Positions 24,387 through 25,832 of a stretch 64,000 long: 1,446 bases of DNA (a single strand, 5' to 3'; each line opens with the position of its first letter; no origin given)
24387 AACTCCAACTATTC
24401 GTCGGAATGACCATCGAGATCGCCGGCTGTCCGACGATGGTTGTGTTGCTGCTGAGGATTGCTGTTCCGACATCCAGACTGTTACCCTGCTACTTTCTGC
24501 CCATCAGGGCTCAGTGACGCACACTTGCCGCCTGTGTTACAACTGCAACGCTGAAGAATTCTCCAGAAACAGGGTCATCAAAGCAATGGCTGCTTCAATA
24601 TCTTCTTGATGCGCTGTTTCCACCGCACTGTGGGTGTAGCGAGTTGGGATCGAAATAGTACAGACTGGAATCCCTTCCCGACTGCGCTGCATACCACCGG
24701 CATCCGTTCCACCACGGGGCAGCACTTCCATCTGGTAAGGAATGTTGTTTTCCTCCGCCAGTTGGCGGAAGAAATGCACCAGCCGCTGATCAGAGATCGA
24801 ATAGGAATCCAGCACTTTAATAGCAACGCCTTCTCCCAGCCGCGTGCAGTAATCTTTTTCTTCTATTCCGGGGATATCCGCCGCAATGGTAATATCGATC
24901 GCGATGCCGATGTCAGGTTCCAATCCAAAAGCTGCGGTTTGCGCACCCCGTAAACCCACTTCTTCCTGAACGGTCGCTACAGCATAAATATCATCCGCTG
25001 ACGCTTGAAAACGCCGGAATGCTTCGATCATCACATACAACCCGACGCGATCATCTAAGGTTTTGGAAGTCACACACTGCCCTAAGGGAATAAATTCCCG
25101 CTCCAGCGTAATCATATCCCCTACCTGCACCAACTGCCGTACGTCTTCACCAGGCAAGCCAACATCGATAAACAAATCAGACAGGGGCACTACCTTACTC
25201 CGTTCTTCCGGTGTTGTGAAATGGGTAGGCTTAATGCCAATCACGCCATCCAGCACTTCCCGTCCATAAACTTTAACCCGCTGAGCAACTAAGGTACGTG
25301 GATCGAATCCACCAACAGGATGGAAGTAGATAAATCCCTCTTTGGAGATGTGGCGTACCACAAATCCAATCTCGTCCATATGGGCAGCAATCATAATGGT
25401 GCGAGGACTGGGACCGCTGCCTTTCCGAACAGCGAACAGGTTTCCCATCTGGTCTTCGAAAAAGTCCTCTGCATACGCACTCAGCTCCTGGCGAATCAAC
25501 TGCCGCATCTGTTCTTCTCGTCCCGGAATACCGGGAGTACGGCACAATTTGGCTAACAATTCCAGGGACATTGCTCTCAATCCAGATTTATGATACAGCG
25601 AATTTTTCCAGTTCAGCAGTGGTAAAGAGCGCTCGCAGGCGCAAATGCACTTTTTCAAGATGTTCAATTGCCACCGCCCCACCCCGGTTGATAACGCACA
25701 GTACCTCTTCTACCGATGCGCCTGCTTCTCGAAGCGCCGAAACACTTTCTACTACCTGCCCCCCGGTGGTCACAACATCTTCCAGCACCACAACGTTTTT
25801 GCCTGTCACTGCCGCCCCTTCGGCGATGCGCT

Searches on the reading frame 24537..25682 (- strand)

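Call 39: search_protein_families(library=pfam, proteins=[window:24537-25682:-], max_evalue=0.001)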
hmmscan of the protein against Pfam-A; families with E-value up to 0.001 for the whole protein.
window:24537-25682:- (381 aa): 4 families
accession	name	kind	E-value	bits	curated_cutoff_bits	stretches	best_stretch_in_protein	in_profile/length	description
PF05343.19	Peptidase_M42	-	1.2e-98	330.3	23.2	1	80-368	1-292/292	M42 glutamyl aminopeptidase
PF01546.33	Peptidase_M20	-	5.3e-09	36.7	24.6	1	209-375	34-206/206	Peptidase family M20/M25/M40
PF02127.20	Peptidase_M18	-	9.1e-08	31.8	24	1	275-372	330-431/432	Aminopeptidase I zinc metalloprotease (M18)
PF04389.22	Peptidase_M28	-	7.1e-05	23.1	21.3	0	210-365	32-182/193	Peptidase family M28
